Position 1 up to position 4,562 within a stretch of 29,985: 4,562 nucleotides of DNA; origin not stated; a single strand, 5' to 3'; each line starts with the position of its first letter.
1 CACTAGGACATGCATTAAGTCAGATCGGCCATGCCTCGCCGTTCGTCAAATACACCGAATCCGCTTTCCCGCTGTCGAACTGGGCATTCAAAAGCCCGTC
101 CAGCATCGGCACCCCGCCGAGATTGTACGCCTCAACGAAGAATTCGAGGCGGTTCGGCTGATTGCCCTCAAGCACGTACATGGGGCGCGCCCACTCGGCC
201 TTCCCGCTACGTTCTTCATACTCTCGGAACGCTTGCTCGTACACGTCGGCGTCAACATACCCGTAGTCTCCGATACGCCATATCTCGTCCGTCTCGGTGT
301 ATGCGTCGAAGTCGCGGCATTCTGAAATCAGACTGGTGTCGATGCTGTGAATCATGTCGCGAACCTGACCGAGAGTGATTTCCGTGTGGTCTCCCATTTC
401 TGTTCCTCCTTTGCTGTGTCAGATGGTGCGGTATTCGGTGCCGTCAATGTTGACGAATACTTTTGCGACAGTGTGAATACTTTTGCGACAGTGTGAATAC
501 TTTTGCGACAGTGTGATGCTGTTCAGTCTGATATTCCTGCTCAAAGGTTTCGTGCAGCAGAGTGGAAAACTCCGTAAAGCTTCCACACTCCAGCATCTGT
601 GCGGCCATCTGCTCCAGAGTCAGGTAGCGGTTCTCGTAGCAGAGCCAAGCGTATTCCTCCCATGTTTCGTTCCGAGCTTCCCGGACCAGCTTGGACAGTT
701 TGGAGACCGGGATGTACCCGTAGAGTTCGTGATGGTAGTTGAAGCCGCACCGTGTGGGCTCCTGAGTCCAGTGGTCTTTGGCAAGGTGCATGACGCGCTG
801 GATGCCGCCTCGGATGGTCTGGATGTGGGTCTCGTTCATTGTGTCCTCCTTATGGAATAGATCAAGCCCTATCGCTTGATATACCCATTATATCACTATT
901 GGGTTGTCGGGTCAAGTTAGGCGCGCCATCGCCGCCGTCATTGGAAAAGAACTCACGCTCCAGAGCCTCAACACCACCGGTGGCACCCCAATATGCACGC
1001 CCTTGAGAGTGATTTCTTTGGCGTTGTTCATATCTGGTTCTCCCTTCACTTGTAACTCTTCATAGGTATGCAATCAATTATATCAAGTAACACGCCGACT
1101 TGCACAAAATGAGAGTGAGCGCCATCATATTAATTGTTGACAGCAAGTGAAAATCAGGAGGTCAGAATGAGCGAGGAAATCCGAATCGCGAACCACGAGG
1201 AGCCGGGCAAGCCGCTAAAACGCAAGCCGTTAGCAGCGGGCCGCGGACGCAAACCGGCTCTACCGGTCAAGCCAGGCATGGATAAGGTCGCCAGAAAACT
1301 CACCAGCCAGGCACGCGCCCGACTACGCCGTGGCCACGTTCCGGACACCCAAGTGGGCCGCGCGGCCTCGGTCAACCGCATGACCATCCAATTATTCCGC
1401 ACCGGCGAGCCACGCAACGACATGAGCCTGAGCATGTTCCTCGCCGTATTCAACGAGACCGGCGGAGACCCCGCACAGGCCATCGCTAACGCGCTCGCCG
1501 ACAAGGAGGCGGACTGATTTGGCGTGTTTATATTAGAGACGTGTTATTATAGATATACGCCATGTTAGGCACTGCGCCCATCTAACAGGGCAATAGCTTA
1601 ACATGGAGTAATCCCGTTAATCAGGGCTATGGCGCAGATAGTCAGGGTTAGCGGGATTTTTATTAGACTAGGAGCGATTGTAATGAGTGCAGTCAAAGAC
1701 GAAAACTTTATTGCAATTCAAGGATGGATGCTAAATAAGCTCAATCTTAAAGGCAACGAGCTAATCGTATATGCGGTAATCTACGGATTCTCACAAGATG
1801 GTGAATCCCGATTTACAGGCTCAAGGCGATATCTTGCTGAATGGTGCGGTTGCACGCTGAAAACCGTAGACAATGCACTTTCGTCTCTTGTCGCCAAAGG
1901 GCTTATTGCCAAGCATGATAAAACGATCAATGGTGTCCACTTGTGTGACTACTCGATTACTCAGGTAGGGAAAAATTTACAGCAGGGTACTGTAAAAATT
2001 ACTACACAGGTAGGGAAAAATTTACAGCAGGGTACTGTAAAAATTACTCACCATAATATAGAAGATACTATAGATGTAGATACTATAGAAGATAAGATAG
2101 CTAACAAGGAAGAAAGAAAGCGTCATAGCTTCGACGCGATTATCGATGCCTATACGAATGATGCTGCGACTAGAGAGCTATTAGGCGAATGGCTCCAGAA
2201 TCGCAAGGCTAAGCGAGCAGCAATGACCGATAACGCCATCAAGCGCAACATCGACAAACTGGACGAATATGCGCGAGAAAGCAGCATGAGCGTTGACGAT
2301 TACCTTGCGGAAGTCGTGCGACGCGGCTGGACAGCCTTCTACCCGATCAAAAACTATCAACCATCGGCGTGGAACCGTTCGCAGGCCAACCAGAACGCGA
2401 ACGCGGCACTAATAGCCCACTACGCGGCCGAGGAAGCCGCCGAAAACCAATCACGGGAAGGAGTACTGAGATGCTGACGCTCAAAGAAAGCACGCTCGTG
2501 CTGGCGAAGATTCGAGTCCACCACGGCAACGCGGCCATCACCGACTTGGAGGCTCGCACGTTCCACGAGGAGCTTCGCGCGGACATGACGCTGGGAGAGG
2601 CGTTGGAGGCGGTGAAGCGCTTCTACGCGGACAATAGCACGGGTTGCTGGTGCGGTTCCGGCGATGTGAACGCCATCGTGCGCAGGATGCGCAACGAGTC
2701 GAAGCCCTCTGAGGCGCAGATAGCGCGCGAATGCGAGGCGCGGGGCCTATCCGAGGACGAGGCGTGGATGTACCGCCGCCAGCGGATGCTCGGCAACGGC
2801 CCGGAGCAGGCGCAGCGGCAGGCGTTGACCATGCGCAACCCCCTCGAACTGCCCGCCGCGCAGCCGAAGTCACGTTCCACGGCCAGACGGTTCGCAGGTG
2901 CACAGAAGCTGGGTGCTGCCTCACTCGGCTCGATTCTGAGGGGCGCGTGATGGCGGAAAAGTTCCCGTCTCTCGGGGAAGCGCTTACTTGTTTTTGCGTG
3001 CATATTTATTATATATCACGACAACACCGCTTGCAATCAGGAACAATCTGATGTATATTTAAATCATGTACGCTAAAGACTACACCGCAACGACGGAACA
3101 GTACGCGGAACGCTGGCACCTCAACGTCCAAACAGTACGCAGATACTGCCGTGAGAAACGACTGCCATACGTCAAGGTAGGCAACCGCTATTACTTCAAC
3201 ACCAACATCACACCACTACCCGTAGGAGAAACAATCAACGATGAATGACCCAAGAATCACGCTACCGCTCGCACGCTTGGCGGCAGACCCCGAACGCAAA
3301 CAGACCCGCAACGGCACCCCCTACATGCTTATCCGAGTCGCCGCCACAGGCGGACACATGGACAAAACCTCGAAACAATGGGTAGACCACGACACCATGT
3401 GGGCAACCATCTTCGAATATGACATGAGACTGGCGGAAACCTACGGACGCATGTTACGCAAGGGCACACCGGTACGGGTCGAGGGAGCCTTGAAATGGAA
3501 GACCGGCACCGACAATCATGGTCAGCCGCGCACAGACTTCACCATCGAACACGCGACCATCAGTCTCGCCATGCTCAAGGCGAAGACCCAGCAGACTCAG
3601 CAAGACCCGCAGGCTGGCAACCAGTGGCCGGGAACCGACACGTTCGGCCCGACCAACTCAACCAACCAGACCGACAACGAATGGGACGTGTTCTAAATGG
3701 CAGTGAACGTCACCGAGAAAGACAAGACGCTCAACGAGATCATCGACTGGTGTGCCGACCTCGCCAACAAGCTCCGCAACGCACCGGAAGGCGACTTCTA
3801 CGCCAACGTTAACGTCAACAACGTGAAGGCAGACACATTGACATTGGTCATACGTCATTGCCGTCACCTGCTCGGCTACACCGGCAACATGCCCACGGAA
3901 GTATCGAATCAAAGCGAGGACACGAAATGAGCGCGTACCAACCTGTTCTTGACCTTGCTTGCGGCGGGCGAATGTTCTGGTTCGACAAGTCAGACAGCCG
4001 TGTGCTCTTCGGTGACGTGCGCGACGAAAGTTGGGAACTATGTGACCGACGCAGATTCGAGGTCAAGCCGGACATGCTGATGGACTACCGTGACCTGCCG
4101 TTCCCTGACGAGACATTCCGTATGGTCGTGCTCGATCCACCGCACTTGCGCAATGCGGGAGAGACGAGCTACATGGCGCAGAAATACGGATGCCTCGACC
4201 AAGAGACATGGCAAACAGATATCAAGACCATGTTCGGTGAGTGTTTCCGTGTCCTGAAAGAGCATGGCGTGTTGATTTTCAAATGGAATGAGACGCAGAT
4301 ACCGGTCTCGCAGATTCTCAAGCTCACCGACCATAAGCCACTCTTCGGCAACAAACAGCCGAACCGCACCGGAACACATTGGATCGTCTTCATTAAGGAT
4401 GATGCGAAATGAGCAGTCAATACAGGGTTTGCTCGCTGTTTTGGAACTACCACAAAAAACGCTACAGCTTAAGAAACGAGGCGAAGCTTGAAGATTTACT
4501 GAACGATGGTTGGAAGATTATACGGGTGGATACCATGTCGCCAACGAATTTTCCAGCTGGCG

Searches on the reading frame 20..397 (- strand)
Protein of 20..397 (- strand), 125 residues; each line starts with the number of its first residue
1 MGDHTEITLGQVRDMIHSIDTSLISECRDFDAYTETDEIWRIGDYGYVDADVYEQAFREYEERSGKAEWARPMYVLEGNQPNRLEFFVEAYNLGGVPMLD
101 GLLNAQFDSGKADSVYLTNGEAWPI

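Call 23: search_protein_families(library=phrogs, proteins=[window:20-397:-], max_evalue=0.001)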
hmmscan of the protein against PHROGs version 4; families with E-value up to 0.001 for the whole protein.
window:20-397:- (125 aa): 0 families

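Call 31: search_protein_families(library=pfam, proteins=[window:20-397:-], max_evalue=1)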
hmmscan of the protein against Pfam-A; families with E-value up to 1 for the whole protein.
window:20-397:- (125 aa): 0 families

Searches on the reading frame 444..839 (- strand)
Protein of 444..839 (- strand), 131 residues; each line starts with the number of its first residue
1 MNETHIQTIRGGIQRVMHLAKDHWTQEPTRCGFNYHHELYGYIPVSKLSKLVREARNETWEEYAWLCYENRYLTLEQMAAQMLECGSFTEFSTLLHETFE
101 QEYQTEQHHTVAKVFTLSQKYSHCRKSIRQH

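Call 23: search_protein_families(library=phrogs, proteins=[window:444-839:-], max_evalue=0.001)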
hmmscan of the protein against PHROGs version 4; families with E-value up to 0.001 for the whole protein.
window:444-839:- (131 aa): 0 families

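Call 31: search_protein_families(library=pfam, proteins=[window:444-839:-], max_evalue=1)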
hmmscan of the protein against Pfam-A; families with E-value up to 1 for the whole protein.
window:444-839:- (131 aa): 2 families
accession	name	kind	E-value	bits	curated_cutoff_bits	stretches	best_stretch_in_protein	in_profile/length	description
PF25064.1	ARM_TT21_5th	-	0.085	13.6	27.8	0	13-60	54-104/117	TT21 fifth ARM repeats domain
PF03683.19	UPF0175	-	0.16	12.1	27.9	1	53-97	14-56/75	Uncharacterised protein family (UPF0175)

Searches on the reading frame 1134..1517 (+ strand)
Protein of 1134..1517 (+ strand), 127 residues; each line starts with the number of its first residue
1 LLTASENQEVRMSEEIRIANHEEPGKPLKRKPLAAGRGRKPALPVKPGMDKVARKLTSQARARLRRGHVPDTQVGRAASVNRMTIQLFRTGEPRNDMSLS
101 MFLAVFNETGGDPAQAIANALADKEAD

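Call 23: search_protein_families(library=phrogs, proteins=[window:1134-1517:+], max_evalue=0.001)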
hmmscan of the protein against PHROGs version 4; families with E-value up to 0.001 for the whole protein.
window:1134-1517:+ (127 aa): 0 families

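Call 31: search_protein_families(library=pfam, proteins=[window:1134-1517:+], max_evalue=1)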
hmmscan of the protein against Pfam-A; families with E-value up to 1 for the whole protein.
window:1134-1517:+ (127 aa): 1 family
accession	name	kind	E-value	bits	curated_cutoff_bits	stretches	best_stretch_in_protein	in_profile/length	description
PF01984.25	dsDNA_bind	-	0.083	13.6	26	1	53-97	38-80/106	Double-stranded DNA-binding domain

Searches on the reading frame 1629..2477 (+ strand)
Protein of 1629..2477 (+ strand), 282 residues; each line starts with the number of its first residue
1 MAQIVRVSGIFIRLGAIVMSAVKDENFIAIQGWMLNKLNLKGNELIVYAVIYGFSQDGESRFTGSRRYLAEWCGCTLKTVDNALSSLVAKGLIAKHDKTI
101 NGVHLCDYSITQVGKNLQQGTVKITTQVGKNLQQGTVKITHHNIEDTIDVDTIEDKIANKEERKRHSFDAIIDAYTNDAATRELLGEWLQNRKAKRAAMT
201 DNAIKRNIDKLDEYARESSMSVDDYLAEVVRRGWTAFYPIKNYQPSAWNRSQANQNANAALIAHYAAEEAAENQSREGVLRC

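Call 23: search_protein_families(library=phrogs, proteins=[window:1629-2477:+], max_evalue=0.001)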
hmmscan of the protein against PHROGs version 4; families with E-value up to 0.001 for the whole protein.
window:1629-2477:+ (282 aa): 9 families
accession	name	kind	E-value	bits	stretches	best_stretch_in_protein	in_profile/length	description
phrog_6969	-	unknown function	3.2e-23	83.6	1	23-150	2-128/216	-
phrog_678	-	DNA, RNA and nucleotide metabolism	2.3e-21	77.7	1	31-270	64-308/346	replication initiation O-like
phrog_186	-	DNA, RNA and nucleotide metabolism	6.4e-15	56.6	1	17-206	12-211/308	DnaD-like helicase loader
phrog_270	-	DNA, RNA and nucleotide metabolism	1.2e-13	52.2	1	24-205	29-204/383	replication initiation protein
phrog_8102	-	DNA, RNA and nucleotide metabolism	6.3e-06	26.5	1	23-126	15-122/337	replication initiation protein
phrog_6451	-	DNA, RNA and nucleotide metabolism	8.1e-06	26.8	1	139-266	139-263/272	primosomal protein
phrog_428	-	DNA, RNA and nucleotide metabolism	1.5e-05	25.3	1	24-176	87-242/455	replication initiation protein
phrog_391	-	DNA, RNA and nucleotide metabolism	2.5e-05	25.1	1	31-127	6-105/298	replication initiation O-like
phrog_1032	-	DNA, RNA and nucleotide metabolism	0.00011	23.2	1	65-181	39-171/281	replication initiation protein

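Call 31: search_protein_families(library=pfam, proteins=[window:1629-2477:+], max_evalue=1)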
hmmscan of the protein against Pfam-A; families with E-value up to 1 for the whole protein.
window:1629-2477:+ (282 aa): 10 families
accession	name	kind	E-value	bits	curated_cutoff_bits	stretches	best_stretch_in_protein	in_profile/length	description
PF13730.12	HTH_36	-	1.8e-10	40.9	25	1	38-93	1-55/55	Helix-turn-helix domain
PF21984.2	DnaD_N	-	0.00036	21.1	27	1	36-119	10-92/101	DnaD N-terminal domain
PF13545.12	HTH_Crp_2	-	0.00067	20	27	1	61-98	20-57/70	Crp-like helix-turn-helix domain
PF25213.1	HVO_A0261_N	-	0.009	16.3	35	1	65-99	26-60/86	HVO_A0261 N-terminal domain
PF01638.23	HxlR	-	0.014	15.7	20.8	1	56-131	15-86/91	HxlR-like helix-turn-helix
PF24426.1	HTH_NDX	-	0.019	15.4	27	1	181-199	41-59/65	NDX Homeobox-like domain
PF11303.13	DUF3105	-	0.046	14.2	25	0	130-213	43-117/130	Protein of unknown function (DUF3105)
PF00325.26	Crp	-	0.066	13.4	21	1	65-93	4-32/32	Bacterial regulatory proteins, crp family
PF18027.6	Pepdidase_M14_N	-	0.14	12.7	23.2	1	216-267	47-98/107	Cytosolic carboxypeptidase N-terminal domain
PF16859.10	TetR_C_11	-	0.46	11.3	32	0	163-206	26-70/113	Tetracyclin repressor-like, C-terminal domain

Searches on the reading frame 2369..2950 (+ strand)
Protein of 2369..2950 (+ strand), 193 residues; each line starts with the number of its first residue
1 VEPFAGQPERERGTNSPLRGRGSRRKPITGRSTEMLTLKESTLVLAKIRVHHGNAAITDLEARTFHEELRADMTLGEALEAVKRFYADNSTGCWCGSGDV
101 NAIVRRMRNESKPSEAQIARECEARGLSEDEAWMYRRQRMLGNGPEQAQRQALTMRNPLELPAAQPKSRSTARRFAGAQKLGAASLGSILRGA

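Call 23: search_protein_families(library=phrogs, proteins=[window:2369-2950:+], max_evalue=0.001)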
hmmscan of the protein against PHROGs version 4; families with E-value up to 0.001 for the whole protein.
window:2369-2950:+ (193 aa): 1 family
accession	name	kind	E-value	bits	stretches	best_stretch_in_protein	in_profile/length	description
phrog_6055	-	unknown function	3.8e-07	31.4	1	37-120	7-91/180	-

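Call 31: search_protein_families(library=pfam, proteins=[window:2369-2950:+], max_evalue=1)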
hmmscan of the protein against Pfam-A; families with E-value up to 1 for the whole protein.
window:2369-2950:+ (193 aa): 0 families

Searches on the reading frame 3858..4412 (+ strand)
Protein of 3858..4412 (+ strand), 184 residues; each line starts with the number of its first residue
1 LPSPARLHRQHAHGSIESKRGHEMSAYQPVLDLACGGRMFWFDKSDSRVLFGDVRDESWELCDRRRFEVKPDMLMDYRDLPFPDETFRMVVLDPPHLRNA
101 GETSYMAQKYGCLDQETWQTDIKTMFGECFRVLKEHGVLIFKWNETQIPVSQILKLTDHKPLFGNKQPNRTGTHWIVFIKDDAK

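Call 23: search_protein_families(library=phrogs, proteins=[window:3858-4412:+], max_evalue=0.001)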
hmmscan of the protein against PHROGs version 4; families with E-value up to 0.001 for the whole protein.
window:3858-4412:+ (184 aa): 7 families
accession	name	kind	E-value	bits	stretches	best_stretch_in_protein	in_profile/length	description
phrog_954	-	other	1.6e-74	251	1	23-182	47-203/229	DNA methyltransferase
phrog_6151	-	other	6e-38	130.3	1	80-182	1-100/117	DNA methyltransferase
phrog_11564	-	other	3.6e-37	127.7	1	27-116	4-93/117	DNA methyltransferase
phrog_7811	-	other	3.2e-10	40.7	1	30-64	6-40/41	methyltransferase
phrog_24333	-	other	1.5e-08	35.4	1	59-144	69-166/238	DNA methyltransferase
phrog_67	-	other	0.0004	20.6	1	81-141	137-193/743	DNA methyltransferase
phrog_11619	-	other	0.00069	20.1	1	73-150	71-146/186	DNA methyltransferase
